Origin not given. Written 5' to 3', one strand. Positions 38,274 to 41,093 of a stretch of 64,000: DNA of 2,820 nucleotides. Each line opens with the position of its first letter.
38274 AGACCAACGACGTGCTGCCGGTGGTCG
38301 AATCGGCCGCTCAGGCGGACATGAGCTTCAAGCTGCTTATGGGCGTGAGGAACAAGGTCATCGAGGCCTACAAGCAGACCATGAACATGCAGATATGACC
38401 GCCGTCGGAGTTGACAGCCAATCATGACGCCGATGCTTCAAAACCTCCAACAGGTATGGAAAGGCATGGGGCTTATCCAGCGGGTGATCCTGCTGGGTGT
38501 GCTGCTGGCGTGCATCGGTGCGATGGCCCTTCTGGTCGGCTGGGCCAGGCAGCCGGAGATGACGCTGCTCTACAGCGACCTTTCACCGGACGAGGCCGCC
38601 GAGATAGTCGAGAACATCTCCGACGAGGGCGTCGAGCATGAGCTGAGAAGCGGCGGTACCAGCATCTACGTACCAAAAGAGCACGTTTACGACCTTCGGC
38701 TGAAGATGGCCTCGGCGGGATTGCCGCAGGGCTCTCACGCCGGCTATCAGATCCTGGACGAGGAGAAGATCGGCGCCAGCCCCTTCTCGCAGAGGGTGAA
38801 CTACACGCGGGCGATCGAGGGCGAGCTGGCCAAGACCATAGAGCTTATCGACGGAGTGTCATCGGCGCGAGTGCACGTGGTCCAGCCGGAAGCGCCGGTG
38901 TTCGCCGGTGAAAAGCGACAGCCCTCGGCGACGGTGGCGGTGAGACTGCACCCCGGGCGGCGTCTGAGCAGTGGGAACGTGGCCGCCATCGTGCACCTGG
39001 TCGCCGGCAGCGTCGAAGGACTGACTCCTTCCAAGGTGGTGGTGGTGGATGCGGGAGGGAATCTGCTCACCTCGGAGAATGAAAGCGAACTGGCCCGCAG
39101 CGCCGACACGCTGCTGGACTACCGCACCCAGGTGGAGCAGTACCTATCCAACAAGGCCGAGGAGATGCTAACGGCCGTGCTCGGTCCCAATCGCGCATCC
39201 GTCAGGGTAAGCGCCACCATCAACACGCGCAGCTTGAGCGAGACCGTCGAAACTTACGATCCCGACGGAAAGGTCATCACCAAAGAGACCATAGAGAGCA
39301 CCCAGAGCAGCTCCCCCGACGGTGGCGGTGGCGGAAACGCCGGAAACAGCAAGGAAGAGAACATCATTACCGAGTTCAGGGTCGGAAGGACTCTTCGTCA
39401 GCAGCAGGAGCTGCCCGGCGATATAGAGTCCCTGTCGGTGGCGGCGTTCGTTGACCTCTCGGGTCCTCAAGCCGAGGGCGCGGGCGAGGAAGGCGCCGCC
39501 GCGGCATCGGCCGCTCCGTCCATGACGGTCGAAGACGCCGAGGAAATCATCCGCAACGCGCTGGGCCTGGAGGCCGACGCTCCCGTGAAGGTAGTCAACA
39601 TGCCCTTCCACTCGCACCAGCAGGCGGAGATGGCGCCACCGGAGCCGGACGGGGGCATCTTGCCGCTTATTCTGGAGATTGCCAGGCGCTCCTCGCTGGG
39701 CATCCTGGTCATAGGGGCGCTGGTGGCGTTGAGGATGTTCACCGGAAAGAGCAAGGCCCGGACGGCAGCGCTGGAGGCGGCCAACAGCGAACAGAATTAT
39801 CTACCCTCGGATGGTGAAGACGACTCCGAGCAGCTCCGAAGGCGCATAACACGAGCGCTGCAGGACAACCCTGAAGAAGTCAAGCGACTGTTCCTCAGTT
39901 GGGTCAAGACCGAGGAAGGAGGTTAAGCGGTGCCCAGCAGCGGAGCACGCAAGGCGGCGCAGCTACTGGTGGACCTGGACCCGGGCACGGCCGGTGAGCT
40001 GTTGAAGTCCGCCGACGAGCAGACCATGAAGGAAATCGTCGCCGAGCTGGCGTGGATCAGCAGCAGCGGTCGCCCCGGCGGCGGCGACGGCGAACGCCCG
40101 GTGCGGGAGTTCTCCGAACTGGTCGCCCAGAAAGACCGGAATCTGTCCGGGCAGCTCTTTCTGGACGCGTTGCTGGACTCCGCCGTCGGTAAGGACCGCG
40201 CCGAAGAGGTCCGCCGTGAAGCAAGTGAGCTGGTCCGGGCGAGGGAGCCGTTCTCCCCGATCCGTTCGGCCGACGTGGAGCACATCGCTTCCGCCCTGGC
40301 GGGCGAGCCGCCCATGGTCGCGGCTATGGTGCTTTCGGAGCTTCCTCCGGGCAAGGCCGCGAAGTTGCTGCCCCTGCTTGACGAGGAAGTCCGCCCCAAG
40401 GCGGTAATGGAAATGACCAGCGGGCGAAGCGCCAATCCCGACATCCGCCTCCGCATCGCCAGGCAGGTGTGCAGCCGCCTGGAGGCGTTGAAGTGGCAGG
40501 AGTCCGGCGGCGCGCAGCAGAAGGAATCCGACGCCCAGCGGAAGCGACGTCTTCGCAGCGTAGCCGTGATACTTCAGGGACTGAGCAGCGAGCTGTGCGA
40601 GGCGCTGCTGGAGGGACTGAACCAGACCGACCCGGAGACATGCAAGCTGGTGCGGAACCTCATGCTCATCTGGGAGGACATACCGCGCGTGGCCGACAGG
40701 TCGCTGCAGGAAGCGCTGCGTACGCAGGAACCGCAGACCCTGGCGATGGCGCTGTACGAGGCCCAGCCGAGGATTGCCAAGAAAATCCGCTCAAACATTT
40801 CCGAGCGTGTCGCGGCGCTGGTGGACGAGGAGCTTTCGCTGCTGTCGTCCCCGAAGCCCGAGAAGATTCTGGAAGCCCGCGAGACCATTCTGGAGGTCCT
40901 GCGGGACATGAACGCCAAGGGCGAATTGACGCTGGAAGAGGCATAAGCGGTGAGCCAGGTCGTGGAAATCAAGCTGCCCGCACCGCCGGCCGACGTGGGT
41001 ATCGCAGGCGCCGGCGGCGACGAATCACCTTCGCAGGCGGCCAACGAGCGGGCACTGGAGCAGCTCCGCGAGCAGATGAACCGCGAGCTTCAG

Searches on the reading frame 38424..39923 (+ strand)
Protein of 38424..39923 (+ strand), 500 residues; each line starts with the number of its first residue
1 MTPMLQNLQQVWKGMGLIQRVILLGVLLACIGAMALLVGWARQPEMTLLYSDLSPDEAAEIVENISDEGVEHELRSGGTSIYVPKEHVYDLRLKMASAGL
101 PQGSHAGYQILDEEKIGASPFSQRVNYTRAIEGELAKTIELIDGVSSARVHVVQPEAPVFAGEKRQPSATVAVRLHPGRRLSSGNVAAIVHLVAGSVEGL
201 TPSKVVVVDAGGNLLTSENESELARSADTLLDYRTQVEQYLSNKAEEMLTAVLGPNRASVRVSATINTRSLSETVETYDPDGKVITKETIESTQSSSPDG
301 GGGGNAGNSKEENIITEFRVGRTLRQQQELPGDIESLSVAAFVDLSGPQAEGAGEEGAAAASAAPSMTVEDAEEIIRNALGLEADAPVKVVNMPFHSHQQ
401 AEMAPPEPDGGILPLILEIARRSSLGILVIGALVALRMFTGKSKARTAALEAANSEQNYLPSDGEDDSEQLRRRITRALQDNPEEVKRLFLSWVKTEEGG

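Call 49: search_protein_families(library=pfam, proteins=[window:38424-39923:+], max_evalue=0.0001)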
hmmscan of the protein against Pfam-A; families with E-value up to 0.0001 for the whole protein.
window:38424-39923:+ (500 aa): 2 families
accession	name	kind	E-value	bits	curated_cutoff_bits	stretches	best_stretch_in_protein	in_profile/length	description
PF01514.23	YscJ_FliF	-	3e-59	200.3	24.4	1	42-216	2-178/179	Secretory protein of YscJ/FliF family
PF08345.17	YscJ_FliF_C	-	6e-19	69.4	23.8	1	249-395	1-147/147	Flagellar M-ring protein C-terminal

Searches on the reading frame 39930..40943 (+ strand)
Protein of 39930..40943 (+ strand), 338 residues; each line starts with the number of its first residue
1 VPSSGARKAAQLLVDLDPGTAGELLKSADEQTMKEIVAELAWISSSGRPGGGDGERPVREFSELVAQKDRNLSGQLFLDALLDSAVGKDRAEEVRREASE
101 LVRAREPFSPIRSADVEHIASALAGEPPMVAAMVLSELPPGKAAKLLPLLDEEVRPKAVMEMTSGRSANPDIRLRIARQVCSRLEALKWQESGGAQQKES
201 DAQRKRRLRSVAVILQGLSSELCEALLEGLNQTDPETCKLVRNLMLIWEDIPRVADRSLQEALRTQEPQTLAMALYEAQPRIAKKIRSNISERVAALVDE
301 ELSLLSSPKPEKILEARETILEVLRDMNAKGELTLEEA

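Call 49: search_protein_families(library=pfam, proteins=[window:39930-40943:+], max_evalue=0.0001)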
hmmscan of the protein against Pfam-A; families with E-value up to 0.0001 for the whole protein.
window:39930-40943:+ (338 aa): 4 families
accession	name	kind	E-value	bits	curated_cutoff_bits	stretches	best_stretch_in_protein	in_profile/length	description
PF01706.21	FliG_C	-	2.8e-24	85.9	23.3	1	229-335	2-108/108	FliG C-terminal domain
PF14841.11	FliG_M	-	1.3e-15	57.8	25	1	117-187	2-72/76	FliG middle domain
PF14842.11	FliG_N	-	7.1e-12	46.3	25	1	4-99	3-96/104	FliG N-terminal domain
PF03448.22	MgtE_N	-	1.1e-05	26.4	25.9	0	112-155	47-90/102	MgtE intracellular N domain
